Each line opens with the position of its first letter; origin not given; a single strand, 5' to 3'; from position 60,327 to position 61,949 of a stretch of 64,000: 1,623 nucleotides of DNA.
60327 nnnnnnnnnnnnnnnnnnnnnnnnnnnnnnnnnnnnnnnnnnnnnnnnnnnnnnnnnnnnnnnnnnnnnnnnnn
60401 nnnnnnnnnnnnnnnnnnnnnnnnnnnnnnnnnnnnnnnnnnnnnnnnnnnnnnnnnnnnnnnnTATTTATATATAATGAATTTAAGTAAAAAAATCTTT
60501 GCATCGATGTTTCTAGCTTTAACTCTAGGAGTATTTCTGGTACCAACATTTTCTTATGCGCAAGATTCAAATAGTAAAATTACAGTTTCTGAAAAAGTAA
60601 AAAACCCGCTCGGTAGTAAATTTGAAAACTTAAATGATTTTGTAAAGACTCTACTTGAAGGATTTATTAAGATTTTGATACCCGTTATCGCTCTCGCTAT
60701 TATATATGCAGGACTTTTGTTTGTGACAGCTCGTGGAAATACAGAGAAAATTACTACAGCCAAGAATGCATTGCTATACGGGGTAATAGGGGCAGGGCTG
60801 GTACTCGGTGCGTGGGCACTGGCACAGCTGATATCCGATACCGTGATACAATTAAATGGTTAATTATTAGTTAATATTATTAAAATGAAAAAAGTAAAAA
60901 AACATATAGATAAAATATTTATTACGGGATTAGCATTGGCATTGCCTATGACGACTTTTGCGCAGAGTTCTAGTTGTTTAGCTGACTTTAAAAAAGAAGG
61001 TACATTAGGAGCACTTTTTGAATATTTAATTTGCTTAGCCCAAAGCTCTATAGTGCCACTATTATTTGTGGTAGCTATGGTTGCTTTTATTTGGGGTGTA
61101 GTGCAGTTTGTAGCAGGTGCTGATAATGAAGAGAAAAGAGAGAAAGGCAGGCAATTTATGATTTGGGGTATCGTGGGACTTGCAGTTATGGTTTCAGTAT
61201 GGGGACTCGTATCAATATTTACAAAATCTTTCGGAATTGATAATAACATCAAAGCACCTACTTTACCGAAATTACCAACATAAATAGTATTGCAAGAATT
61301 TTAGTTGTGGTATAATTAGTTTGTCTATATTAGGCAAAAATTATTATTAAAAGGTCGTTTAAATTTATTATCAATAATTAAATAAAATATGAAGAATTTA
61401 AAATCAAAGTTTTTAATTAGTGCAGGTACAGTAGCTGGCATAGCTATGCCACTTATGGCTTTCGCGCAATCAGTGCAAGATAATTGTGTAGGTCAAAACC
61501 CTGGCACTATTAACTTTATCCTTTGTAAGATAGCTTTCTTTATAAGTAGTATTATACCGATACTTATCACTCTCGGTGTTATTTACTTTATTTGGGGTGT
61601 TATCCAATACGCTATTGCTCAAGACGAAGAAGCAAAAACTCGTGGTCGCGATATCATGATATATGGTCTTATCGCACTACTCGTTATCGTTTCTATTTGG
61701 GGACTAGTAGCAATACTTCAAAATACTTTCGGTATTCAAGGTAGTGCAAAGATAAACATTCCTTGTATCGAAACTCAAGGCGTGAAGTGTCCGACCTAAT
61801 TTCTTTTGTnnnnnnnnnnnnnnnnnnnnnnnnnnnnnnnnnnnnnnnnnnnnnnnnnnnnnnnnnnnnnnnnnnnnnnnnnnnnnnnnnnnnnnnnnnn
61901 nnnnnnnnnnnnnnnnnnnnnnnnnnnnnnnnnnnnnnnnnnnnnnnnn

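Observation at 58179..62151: Operon of methyltransferase, SBP-fold protein and five tandem paralogous two-TM small proteins (VirB2/TrbC-like topology)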

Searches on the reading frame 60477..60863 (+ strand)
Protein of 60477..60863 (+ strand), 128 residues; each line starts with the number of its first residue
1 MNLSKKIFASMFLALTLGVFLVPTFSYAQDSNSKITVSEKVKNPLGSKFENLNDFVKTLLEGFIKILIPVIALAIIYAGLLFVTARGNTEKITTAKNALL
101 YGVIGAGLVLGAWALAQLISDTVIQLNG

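Call 3: search_protein_families(library=pfam, proteins=[window:60477-60863:+], max_evalue=1)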
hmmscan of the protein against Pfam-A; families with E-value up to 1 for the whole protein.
window:60477-60863:+ (128 aa): 6 families
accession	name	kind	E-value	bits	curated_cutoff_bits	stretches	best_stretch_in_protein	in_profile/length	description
PF18895.5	T4SS_pilin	-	2.8e-08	34.1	26.6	1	61-119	14-71/71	Type IV secretion system pilin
PF04956.18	TrbC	-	9.4e-07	29.4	27.9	1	2-118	2-97/98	TrbC/VIRB2 pilin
PF01757.29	Acyl_transf_3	-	0.053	13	31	1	10-95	49-108/326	Acyltransferase domain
PF10912.14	Glam1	-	0.072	13.6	22.3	1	8-77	68-136/146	Glia associated membrane protein glam-1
PF17370.7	DUF5392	-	0.19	12.3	25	1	61-119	28-86/139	Family of unknown function (DUF5392)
PF00335.26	Tetraspanin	-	0.82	9.7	32.1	0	62-115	6-62/225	Tetraspanin family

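Call 4: search_protein_families(library=ncbifam, proteins=[window:60477-60863:+], max_evalue=1)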
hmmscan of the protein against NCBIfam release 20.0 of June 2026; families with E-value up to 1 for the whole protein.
window:60477-60863:+ (128 aa): 4 families
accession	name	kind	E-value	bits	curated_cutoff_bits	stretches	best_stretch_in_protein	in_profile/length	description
NF045849.1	ICE_MMCAP2_0565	equivalog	5.2e-09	35.7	40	1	50-122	7-79/80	Mbov_0395 family pilin-like conjugal transfer protein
NF046089.1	CD3337_EF1877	subfamily_domain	0.0055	15.5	120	1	11-81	87-161/450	CD3337/EF1877 family mobilome membrane protein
TIGR01404.2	FlhB_rel_III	equivalog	0.086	12.2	358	1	4-80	23-96/341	type III secretion system export apparatus subunit SctU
TIGR01264.1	tyr_amTase_E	equivalog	0.14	10.9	474.25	1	29-119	167-255/403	tyrosine transaminase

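Call 81: search_dna_similar(query=window:60477-60860:+, collection=plasmids, mode=protein, max_evalue=10, max_rows=25)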
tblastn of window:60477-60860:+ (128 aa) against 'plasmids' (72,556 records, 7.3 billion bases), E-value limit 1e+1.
Records with a match: 3; places in all: 3; records where one place covers at least 80% of the query: 0.
Best place of each record, by identity: <60% 3.
By first word of the organism name: Lawsonia 3.
By predicted mobility (MOB-suite, as given by PLSDB): non-mobilizable 3.
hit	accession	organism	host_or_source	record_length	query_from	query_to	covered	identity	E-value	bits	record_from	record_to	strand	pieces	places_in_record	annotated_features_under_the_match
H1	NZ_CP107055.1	Lawsonia intracellularis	-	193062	10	42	26%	45.5%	9e+0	33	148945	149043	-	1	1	hypothetical protein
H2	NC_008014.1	Lawsonia intracellularis PHE/MN1-00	Sus scrofa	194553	10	42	26%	45.5%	1e+1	33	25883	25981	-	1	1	hypothetical protein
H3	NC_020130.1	Lawsonia intracellularis N343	-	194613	10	42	26%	45.5%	1e+1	33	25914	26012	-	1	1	hypothetical protein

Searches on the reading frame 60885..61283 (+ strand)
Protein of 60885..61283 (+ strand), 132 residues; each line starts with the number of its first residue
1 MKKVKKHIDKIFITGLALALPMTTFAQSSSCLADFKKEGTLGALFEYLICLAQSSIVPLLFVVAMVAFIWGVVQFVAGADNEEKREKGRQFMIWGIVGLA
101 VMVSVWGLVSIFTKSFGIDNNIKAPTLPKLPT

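Call 3: search_protein_families(library=pfam, proteins=[window:60885-61283:+], max_evalue=1)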
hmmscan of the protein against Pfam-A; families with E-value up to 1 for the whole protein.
window:60885-61283:+ (132 aa): 13 families
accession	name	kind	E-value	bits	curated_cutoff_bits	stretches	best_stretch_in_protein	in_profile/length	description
PF18895.5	T4SS_pilin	-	3.2e-10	40.4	26.6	1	54-112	14-71/71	Type IV secretion system pilin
PF03729.18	DUF308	-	0.00025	21.7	25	1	49-101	14-67/73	Short repeat of unknown function (DUF308)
PF03814.21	KdpA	-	0.0034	16.1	22.6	1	16-103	131-220/548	Potassium-transporting ATPase A subunit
PF20176.3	DUF6541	-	0.006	15.3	29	1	37-113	268-342/646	Family of unknown function (DUF6541)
PF03994.20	DUF350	-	0.01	16.3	26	1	61-124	50-109/133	Domain of Unknown Function (DUF350)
PF13687.11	DUF4153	-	0.012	15.3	27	1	12-114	88-192/373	Domain of unknown function (DUF4153)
PF04608.18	PgpA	-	0.02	15.3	28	1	38-119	15-102/141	Phosphatidylglycerophosphatase A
PF00001.26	7tm_1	-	0.021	14.7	30.5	1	12-112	110-222/260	7 transmembrane receptor (rhodopsin family)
PF05987.18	DUF898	-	0.043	13.4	28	1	34-106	170-239/336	Bacterial protein of unknown function (DUF898)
PF00951.23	Arteri_Gl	-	0.061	13.6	24.9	1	12-80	43-107/179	Arterivirus GL envelope glycoprotein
PF08733.15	PalH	-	0.18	11.3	34.1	1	49-112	244-304/332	PalH/RIM21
PF12725.13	DUF3810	-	0.43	10.4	28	1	44-108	12-81/311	Protein of unknown function (DUF3810)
PF11239.13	DUF3040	-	0.83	10.4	24.7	1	58-104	42-80/84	Protein of unknown function (DUF3040)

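Call 4: search_protein_families(library=ncbifam, proteins=[window:60885-61283:+], max_evalue=1)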
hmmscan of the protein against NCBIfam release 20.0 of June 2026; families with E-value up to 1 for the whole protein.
window:60885-61283:+ (132 aa): 5 families
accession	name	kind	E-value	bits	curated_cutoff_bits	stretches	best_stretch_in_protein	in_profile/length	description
NF045849.1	ICE_MMCAP2_0565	equivalog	5.6e-08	32.4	40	1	54-114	18-78/80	Mbov_0395 family pilin-like conjugal transfer protein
NF037996.1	B-4DMT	subfamily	0.0022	17.8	100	1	59-117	40-98/139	B-4DMT family transporter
TIGR03943.1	TIGR03943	equivalog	0.074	12.4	88.8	1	53-103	10-68/221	TIGR03943 family putative permease subunit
NF033218.1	anchor_AmaP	equivalog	0.11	12.3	55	1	55-114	13-72/166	alkaline shock response membrane anchor protein AmaP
NF058603.1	SCO2097_fam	equivalog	0.14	12.5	110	1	62-106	43-79/129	SCO2097 family morphological protein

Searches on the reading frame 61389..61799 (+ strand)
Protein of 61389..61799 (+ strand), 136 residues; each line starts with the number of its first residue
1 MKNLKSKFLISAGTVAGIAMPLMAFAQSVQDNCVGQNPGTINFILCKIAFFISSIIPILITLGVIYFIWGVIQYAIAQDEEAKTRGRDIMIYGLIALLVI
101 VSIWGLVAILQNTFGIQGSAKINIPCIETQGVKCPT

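Call 3: search_protein_families(library=pfam, proteins=[window:61389-61799:+], max_evalue=1)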
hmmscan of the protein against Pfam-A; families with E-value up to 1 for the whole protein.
window:61389-61799:+ (136 aa): 7 families
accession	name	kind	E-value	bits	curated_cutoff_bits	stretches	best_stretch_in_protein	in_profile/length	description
PF18895.5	T4SS_pilin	-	3.3e-06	27.5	26.6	1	41-109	5-70/71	Type IV secretion system pilin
PF18920.5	DUF5671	-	0.021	15.2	28.4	1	64-115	58-107/132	Domain of unknown function (DUF5671)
PF04123.18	DUF373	-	0.089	12.6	28.3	1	4-110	214-317/335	Domain of unknown function (DUF373)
PF04956.18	TrbC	-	0.16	12.6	27.9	1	2-66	2-63/98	TrbC/VIRB2 pilin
PF20563.3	DUF6773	-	0.25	11.6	27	1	6-71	84-150/163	Family of unknown function (DUF6773)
PF12725.13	DUF3810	-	0.32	10.7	28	1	41-106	13-81/311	Protein of unknown function (DUF3810)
PF11346.13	DUF3149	-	0.8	9.8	23.2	0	92-109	9-26/40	Protein of unknown function (DUF3149)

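Call 4: search_protein_families(library=ncbifam, proteins=[window:61389-61799:+], max_evalue=1)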
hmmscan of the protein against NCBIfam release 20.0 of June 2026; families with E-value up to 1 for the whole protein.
window:61389-61799:+ (136 aa): 6 families
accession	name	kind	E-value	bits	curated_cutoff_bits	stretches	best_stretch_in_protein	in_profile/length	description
NF045849.1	ICE_MMCAP2_0565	equivalog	0.00025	20.7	40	1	49-110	14-76/80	Mbov_0395 family pilin-like conjugal transfer protein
NF033883.1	conj_TraQ_IncI1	equivalog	0.088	12.7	80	1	52-103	14-67/175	conjugal transfer protein TraQ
NF033817.2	Mplas_variab_LP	domain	0.098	12.7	22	1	5-24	2-22/29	variable surface lipoprotein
NF009318.0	PRK12674.2-3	equivalog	0.22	11.9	97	1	13-80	39-100/102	Na+/H+ antiporter subunit G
NF045994.1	MAG4530_fam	subfamily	0.24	10.2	50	1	48-112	25-90/441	MAG4530 family protein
NF033218.1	anchor_AmaP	equivalog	0.75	9.5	55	0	47-111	6-67/166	alkaline shock response membrane anchor protein AmaP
